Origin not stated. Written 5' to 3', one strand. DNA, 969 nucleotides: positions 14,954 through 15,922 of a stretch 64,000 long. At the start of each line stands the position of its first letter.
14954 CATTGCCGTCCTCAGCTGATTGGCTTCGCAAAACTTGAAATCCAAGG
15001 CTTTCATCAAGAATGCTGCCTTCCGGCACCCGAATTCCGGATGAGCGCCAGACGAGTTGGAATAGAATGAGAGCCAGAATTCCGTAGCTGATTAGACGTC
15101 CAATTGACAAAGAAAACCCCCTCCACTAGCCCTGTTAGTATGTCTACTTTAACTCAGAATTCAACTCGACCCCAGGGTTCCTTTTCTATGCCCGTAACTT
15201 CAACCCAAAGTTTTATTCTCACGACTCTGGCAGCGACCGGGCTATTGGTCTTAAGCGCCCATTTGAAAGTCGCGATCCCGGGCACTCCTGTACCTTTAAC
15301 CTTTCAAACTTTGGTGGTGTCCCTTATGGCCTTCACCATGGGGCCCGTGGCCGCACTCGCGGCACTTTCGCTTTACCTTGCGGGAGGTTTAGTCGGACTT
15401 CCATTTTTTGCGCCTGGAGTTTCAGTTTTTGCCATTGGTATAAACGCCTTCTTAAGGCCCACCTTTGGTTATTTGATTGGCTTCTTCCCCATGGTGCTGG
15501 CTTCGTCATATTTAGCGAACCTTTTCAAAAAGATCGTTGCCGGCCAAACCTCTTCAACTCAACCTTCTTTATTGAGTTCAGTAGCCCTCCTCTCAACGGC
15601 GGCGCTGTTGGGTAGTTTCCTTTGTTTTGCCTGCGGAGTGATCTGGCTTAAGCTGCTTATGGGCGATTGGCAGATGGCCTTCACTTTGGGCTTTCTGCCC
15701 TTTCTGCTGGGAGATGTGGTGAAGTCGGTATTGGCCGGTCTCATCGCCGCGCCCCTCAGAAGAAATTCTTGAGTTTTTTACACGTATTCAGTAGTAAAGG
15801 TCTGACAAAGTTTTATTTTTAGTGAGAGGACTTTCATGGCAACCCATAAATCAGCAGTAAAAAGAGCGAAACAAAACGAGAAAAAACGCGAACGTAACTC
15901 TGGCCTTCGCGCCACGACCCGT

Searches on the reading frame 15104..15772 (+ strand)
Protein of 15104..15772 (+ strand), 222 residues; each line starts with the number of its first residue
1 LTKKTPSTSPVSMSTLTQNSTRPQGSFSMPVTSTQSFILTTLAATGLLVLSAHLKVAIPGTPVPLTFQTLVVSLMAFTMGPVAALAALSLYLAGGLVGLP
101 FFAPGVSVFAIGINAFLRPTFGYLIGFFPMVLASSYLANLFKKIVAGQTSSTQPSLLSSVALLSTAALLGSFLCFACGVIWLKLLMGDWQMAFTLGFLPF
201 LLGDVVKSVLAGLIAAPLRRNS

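Call 15: search_protein_families(library=pfam, proteins=[window:15104-15772:+], max_evalue=0.001)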
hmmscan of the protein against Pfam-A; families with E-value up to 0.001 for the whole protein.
window:15104-15772:+ (222 aa): 1 family
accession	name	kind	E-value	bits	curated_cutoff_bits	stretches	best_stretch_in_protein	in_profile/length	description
PF02632.19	BioY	-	2.9e-29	102.2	25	1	61-220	2-140/140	BioY family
